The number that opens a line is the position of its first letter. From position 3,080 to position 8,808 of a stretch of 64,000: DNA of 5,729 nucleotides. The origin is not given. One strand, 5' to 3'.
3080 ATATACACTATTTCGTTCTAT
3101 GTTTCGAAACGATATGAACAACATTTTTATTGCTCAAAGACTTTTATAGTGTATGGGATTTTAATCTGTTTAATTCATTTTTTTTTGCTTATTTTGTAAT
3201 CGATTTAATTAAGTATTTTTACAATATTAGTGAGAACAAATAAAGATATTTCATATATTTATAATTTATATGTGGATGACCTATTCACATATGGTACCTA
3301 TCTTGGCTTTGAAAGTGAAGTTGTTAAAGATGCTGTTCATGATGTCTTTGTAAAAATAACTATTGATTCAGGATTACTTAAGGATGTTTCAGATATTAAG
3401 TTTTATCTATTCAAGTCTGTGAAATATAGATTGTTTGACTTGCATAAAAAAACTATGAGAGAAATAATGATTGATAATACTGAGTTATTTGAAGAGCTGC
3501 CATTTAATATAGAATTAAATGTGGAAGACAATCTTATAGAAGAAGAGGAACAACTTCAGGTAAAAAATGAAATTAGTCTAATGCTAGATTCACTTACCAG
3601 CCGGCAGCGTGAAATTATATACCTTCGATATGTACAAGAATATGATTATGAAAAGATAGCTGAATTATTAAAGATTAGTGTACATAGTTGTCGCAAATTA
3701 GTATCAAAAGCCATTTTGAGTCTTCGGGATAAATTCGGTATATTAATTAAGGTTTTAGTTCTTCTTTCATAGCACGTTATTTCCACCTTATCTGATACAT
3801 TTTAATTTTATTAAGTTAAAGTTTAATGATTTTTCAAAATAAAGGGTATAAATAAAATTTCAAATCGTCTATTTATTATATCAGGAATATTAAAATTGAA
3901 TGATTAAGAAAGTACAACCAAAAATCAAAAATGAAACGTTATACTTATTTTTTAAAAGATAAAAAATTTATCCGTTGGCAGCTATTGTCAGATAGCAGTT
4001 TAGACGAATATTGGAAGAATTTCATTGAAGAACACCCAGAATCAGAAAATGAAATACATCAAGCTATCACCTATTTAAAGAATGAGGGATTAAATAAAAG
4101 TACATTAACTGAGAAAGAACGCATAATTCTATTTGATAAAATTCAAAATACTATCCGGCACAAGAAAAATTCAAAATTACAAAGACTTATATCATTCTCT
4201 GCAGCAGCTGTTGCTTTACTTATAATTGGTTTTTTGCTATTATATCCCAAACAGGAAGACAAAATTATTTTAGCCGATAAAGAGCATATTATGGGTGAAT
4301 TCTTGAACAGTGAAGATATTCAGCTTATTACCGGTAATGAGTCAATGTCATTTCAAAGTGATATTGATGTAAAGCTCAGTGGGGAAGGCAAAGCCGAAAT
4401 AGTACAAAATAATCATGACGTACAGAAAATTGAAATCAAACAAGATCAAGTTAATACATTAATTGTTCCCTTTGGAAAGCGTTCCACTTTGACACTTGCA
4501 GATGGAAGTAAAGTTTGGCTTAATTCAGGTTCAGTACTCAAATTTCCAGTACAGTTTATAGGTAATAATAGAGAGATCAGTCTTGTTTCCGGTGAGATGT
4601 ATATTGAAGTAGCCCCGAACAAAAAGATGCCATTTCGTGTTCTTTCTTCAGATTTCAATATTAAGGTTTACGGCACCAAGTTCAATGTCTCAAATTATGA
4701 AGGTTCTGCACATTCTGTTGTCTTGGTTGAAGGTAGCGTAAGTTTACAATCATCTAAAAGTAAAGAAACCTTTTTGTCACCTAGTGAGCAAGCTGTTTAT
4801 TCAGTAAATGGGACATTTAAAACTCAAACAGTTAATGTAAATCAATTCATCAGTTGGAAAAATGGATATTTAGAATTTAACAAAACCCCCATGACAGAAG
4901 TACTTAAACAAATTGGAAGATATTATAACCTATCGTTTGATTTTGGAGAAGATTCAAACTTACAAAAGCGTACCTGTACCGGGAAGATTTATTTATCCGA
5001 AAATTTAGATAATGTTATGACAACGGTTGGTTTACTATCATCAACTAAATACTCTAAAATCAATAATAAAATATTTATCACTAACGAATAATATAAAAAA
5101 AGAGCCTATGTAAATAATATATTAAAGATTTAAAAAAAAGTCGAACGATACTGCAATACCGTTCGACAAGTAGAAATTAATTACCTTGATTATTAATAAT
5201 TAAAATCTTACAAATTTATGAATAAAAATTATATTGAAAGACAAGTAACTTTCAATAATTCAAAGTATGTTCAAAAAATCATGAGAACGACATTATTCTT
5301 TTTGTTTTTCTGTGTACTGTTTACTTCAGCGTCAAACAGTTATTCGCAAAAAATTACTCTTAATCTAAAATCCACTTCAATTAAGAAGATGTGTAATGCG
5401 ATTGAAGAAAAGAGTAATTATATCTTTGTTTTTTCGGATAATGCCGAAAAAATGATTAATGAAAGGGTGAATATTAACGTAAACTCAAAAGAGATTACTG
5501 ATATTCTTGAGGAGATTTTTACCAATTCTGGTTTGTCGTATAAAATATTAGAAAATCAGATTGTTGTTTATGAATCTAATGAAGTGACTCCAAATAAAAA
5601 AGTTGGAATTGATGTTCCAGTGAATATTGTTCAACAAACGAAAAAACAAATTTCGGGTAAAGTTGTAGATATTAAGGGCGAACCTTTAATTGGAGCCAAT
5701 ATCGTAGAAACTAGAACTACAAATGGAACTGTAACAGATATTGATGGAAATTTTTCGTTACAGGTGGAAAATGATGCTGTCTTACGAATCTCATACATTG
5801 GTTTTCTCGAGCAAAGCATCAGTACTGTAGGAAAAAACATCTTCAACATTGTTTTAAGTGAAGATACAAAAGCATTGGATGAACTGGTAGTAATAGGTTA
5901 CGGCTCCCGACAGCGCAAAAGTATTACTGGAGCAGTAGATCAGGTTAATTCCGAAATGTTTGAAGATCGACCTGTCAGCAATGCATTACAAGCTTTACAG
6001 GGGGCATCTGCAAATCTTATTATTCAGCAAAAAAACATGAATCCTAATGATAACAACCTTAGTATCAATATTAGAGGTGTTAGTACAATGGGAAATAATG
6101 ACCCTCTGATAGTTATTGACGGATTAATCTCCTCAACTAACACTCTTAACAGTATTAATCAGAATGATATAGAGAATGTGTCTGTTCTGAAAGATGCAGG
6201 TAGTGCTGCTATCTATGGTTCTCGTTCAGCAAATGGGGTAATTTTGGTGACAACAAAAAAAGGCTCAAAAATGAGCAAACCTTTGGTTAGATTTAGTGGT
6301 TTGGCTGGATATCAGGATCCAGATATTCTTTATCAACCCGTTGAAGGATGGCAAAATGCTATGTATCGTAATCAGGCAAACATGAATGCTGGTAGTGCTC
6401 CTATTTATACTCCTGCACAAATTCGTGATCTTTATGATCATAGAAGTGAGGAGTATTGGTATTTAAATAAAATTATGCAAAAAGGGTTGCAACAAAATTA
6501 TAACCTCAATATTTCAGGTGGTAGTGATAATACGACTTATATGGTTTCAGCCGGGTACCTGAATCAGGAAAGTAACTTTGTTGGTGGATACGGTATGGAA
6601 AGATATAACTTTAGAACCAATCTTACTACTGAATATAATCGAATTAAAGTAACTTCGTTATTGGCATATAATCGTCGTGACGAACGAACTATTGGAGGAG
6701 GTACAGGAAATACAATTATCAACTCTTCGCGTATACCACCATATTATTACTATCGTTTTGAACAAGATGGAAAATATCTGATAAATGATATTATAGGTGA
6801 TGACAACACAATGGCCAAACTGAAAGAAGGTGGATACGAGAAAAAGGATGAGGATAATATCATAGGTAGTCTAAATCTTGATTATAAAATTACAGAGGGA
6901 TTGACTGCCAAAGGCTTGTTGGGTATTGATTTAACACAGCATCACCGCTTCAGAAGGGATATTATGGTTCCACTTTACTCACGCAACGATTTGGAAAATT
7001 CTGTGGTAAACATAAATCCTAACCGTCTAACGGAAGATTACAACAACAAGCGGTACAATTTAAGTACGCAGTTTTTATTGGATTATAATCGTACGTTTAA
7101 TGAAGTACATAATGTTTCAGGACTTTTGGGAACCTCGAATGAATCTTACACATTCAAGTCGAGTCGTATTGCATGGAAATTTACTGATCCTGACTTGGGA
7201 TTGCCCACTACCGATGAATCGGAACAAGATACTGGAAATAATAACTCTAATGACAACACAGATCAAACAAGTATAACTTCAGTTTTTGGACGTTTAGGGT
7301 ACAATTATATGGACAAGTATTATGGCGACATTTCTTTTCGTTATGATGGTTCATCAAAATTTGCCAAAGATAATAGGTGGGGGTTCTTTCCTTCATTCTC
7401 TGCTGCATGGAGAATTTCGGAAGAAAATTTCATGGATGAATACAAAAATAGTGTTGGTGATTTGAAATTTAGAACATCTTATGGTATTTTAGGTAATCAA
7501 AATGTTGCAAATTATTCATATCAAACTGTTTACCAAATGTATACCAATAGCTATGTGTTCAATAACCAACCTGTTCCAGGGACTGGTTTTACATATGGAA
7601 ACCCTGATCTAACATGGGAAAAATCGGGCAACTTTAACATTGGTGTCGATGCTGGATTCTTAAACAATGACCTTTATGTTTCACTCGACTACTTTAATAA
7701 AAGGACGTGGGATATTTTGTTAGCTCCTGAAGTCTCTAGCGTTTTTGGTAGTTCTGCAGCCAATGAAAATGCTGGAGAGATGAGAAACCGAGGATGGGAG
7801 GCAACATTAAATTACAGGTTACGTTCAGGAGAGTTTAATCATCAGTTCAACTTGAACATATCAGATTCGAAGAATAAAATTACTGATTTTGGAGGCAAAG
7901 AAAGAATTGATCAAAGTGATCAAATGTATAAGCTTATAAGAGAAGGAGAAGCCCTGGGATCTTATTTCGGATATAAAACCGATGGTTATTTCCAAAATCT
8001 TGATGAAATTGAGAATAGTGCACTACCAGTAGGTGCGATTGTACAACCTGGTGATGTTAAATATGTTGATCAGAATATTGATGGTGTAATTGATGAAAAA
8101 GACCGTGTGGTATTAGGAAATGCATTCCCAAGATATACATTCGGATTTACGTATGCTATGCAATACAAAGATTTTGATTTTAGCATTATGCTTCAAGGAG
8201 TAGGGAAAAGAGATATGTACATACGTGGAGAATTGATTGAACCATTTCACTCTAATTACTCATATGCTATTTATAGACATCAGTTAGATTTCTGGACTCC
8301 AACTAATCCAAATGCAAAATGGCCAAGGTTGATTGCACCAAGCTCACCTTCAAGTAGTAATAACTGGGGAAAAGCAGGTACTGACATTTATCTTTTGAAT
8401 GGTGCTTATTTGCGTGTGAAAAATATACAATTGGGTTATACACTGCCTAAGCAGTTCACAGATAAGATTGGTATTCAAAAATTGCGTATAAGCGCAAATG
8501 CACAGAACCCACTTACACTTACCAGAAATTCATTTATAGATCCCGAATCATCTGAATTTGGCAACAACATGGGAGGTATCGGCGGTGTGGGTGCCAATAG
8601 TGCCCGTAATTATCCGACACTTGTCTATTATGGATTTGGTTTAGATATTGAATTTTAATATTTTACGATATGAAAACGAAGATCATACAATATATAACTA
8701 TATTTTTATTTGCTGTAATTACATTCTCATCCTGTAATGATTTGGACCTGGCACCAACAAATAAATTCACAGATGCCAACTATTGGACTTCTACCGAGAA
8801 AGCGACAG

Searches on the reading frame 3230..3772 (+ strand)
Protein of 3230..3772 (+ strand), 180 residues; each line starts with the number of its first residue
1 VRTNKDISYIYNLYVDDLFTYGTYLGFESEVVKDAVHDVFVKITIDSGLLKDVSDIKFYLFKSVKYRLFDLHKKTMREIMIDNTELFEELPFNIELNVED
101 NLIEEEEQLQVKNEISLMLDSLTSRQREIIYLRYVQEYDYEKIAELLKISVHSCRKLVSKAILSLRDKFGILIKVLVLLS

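Call 34: search_protein_families(library=pfam, proteins=[window:3230-3772:+], max_evalue=0.00001)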
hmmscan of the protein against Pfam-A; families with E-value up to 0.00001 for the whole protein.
window:3230-3772:+ (180 aa): 2 families
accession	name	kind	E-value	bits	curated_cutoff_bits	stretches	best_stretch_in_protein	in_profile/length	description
PF08281.18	Sigma70_r4_2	-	1.8e-12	47.2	25.7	1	113-162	2-51/54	Sigma-70, region 4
PF04545.22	Sigma70_r4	-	4.8e-11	42.4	24.1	1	119-166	2-49/50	Sigma-70, region 4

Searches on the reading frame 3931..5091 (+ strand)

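Call 34: search_protein_families(library=pfam, proteins=[window:3931-5091:+], max_evalue=0.00001)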
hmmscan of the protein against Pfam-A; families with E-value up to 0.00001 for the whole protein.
window:3931-5091:+ (386 aa): 2 families
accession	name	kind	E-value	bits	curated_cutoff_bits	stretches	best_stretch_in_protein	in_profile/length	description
PF04773.18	FecR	-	1.6e-17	64.2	24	1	180-270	6-96/97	FecR protein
PF16344.10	FecR_C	-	1.7e-12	47.6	24.4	1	313-383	1-70/70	FecR, C-terminal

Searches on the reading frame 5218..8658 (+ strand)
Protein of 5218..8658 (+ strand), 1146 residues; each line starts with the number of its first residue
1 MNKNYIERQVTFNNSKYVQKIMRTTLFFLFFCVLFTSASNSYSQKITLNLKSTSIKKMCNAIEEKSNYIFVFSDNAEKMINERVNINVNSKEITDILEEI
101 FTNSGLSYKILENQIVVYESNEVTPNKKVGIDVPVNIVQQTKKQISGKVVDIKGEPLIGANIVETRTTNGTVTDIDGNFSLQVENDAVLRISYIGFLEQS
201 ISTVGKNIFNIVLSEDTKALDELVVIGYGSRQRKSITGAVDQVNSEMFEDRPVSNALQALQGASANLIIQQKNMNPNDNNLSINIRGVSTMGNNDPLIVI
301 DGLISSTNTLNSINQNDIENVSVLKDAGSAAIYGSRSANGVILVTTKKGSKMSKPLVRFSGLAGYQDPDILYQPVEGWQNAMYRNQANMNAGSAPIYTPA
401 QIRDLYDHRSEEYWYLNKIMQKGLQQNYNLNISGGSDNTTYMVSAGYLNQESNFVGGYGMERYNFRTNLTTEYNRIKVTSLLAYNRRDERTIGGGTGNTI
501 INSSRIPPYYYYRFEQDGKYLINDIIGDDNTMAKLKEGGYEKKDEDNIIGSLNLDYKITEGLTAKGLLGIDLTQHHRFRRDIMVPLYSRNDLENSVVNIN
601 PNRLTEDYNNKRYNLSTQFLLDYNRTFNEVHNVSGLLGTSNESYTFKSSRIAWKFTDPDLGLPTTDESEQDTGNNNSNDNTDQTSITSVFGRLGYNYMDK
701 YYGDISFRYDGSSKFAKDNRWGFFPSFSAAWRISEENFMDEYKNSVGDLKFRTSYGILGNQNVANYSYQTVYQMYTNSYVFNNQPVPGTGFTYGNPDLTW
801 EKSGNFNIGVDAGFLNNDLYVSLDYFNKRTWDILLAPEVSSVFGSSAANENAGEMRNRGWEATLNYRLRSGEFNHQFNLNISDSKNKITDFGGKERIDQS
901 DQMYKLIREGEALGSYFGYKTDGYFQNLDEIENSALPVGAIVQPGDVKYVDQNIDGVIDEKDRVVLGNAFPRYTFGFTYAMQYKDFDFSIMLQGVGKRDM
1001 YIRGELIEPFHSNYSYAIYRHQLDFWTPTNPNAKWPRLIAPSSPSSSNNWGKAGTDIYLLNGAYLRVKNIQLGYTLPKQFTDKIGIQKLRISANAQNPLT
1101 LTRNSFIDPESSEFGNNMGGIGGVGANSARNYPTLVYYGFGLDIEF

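Call 34: search_protein_families(library=pfam, proteins=[window:5218-8658:+], max_evalue=0.00001)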
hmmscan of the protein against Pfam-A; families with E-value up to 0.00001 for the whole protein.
window:5218-8658:+ (1146 aa): 5 families
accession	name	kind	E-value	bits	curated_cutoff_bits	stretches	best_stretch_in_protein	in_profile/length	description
PF00593.30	TonB_dep_Rec_b-barrel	-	1.1e-17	65.5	27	1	507-1097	25-435/436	TonB dependent receptor-like, beta-barrel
PF13715.12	CarbopepD_reg_2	-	2.5e-17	63.1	32.2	1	145-225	1-88/88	CarboxypepD_reg-like domain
PF07715.20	Plug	-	1.5e-16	61.3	23.9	1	234-341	3-107/107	TonB-dependent Receptor Plug Domain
PF13620.12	CarboxypepD_reg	-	2.3e-08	34.7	32.3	1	144-204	1-67/82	Carboxypeptidase regulatory-like domain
PF07660.19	STN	-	1.6e-07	31.5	28.4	1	78-118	8-50/52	Secretin and TonB N terminus short domain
